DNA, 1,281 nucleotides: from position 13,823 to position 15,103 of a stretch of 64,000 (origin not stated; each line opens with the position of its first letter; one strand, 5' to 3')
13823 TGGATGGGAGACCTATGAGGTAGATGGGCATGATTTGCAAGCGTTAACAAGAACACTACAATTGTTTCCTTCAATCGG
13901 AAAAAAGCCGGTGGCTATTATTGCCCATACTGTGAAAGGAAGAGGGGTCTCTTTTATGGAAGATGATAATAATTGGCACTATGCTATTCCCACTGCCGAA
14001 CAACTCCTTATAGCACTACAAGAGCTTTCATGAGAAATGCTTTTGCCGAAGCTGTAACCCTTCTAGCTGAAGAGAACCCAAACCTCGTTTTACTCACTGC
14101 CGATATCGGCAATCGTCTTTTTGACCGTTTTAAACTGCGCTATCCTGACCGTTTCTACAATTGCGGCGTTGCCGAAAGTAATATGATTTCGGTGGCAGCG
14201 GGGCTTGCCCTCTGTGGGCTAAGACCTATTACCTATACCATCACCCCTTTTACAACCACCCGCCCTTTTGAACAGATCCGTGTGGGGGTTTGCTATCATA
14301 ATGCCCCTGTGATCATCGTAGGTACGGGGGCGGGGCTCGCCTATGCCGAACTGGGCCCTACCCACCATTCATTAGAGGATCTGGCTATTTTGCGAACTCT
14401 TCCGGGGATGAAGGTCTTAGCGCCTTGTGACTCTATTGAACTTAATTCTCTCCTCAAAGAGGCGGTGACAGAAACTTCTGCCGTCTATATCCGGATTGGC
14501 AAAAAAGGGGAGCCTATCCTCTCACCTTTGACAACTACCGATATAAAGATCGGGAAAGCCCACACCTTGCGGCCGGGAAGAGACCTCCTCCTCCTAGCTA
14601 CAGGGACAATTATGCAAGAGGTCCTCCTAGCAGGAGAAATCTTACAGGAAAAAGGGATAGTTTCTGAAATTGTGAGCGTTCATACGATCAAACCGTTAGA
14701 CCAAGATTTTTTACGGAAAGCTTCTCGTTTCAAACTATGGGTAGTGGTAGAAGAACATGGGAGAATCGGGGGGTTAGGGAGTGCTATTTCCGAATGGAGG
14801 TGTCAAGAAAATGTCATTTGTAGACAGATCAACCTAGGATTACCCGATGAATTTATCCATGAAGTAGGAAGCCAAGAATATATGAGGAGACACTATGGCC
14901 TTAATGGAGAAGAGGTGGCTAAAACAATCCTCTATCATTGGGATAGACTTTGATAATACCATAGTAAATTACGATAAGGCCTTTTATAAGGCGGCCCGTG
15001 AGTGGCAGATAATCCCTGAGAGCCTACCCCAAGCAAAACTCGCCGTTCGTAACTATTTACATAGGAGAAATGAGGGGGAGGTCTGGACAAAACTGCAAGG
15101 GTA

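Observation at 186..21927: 22-kb, 23-gene nucleotide-sugar tailoring cluster with no canonical assembly or export genes in view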

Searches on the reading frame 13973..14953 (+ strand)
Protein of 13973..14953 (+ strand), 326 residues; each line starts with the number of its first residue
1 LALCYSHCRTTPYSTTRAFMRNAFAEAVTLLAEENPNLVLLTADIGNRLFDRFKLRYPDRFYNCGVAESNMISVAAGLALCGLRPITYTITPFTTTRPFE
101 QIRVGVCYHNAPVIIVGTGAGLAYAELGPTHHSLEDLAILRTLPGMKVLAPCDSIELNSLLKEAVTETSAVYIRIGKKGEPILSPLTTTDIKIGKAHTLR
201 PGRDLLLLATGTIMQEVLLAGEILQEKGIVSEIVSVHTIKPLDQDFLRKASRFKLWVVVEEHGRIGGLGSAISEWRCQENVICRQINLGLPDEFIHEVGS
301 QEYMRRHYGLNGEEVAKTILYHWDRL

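Call 6: search_protein_families(library=pfam, proteins=[window:13973-14953:+], max_evalue=0.001)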
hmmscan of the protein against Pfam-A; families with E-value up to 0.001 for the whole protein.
window:13973-14953:+ (326 aa): 3 families
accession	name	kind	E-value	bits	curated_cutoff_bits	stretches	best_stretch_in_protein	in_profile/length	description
PF02779.29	Transket_pyr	-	4.1e-37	127.9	27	1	20-177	5-169/174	Transketolase, pyrimidine binding domain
PF02780.25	Transketolase_C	-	7.8e-20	71.5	25.9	1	194-315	1-124/124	Transketolase, C-terminal domain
PF22613.1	Transketolase_C_1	-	1.6e-05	25.5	27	1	203-245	12-54/113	Transketolase-like TK C-terminal domain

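Call 9: search_protein_families(library=ncbifam, proteins=[window:13973-14953:+], max_evalue=0.01)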
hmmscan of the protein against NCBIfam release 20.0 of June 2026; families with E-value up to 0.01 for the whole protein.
window:13973-14953:+ (326 aa): 9 families
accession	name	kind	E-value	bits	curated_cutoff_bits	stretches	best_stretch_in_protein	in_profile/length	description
NF004559.0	PRK05899.2-5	equivalog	3.8e-60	203.8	488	1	18-319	318-620/627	transketolase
TIGR00204.1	dxs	equivalog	1.5e-47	162.4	465.95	1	21-320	313-612/616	1-deoxy-D-xylulose-5-phosphate synthase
NF003933.0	PRK05444.2-2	equivalog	1.5e-38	132.7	395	1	25-322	300-604/606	1-deoxy-D-xylulose-5-phosphate synthase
NF008968.0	PRK12315.1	subfamily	6.8e-31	107.2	510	1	21-320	282-578/582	1-deoxy-D-xylulose-5-phosphate synthase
NF004556.0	PRK05899.2-2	equivalog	5.1e-30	104.3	575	1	14-320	318-635/639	transketolase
NF006667.0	PRK09212.1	subfamily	1.3e-19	70.2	321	1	58-275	50-275/327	pyruvate dehydrogenase complex E1 component subunit beta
TIGR00232.1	tktlase_bact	equivalog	1.1e-17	63.6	682.25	1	20-244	351-582/654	transketolase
NF008854.0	PRK11892.1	equivalog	2.7e-15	56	454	1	60-274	190-413/464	pyruvate dehydrogenase complex E1 component subunit beta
NF004558.0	PRK05899.2-4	equivalog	4.4e-13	48.5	788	1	31-319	357-646/651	transketolase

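Call 62: search_solved_structures(query=window:13973-14953:+, max_evalue=1e-10, show_alignments=3)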
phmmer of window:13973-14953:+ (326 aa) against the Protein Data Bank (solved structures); distinct sequences matched with E-value up to 1e-10: 27.
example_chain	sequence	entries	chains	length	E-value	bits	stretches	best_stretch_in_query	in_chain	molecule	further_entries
6yaj_AAA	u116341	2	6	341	2.2e-55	191.2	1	20-317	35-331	C-terminal chain of split transketolase from Carboxydothermus hydrogenoformans | C-terminal component of the split chain transketolase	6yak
6xxg_AAA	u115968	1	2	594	1.2e-33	119.8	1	16-313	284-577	1-deoxy-D-xylulose-5-phosphate synthase,1-deoxy-D-xylulose-5-phosphate synthase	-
2o1x_A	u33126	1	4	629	1.4e-33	119.6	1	16-312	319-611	1-deoxy-D-xylulose-5-phosphate synthase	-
6ouv_A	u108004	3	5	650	1.5e-33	119.5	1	16-312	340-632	1-deoxy-D-xylulose-5-phosphate synthase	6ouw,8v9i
9hn8_A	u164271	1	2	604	7.6e-33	117.1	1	23-319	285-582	1-deoxy-D-xylulose-5-phosphate synthase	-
8ogh_A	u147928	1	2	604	2.1e-32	115.7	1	23-319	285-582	1-deoxy-D-xylulose-5-phosphate synthase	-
7a9g_AAA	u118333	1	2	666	2.3e-32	115.6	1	23-319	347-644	1-deoxy-D-xylulose-5-phosphate synthase,1-deoxy-D-xylulose-5-phosphate synthase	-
7a9h_AAA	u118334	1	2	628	2.3e-32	115.5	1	23-319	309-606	1-deoxy-D-xylulose-5-phosphate synthase,1-deoxy-D-xylulose-5-phosphate synthase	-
8a29_A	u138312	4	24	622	4.5e-31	111.3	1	51-325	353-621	1-deoxy-D-xylulose-5-phosphate synthase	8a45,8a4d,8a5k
3ooy_A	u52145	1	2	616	6.7e-31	110.7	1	19-274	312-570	Transketolase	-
3mos_A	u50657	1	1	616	6.8e-31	110.7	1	19-274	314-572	Transketolase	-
6ha3_A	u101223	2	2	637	7.2e-31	110.6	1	19-274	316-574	Transketolase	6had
4kxu_A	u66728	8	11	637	7.2e-31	110.6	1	19-274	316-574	Transketolase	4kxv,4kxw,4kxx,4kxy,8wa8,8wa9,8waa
6rjb_A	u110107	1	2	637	7.9e-31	110.5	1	19-274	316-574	Transketolase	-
2o1s_A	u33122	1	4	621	7.1e-30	107.4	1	50-313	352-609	1-deoxy-D-xylulose-5-phosphate synthase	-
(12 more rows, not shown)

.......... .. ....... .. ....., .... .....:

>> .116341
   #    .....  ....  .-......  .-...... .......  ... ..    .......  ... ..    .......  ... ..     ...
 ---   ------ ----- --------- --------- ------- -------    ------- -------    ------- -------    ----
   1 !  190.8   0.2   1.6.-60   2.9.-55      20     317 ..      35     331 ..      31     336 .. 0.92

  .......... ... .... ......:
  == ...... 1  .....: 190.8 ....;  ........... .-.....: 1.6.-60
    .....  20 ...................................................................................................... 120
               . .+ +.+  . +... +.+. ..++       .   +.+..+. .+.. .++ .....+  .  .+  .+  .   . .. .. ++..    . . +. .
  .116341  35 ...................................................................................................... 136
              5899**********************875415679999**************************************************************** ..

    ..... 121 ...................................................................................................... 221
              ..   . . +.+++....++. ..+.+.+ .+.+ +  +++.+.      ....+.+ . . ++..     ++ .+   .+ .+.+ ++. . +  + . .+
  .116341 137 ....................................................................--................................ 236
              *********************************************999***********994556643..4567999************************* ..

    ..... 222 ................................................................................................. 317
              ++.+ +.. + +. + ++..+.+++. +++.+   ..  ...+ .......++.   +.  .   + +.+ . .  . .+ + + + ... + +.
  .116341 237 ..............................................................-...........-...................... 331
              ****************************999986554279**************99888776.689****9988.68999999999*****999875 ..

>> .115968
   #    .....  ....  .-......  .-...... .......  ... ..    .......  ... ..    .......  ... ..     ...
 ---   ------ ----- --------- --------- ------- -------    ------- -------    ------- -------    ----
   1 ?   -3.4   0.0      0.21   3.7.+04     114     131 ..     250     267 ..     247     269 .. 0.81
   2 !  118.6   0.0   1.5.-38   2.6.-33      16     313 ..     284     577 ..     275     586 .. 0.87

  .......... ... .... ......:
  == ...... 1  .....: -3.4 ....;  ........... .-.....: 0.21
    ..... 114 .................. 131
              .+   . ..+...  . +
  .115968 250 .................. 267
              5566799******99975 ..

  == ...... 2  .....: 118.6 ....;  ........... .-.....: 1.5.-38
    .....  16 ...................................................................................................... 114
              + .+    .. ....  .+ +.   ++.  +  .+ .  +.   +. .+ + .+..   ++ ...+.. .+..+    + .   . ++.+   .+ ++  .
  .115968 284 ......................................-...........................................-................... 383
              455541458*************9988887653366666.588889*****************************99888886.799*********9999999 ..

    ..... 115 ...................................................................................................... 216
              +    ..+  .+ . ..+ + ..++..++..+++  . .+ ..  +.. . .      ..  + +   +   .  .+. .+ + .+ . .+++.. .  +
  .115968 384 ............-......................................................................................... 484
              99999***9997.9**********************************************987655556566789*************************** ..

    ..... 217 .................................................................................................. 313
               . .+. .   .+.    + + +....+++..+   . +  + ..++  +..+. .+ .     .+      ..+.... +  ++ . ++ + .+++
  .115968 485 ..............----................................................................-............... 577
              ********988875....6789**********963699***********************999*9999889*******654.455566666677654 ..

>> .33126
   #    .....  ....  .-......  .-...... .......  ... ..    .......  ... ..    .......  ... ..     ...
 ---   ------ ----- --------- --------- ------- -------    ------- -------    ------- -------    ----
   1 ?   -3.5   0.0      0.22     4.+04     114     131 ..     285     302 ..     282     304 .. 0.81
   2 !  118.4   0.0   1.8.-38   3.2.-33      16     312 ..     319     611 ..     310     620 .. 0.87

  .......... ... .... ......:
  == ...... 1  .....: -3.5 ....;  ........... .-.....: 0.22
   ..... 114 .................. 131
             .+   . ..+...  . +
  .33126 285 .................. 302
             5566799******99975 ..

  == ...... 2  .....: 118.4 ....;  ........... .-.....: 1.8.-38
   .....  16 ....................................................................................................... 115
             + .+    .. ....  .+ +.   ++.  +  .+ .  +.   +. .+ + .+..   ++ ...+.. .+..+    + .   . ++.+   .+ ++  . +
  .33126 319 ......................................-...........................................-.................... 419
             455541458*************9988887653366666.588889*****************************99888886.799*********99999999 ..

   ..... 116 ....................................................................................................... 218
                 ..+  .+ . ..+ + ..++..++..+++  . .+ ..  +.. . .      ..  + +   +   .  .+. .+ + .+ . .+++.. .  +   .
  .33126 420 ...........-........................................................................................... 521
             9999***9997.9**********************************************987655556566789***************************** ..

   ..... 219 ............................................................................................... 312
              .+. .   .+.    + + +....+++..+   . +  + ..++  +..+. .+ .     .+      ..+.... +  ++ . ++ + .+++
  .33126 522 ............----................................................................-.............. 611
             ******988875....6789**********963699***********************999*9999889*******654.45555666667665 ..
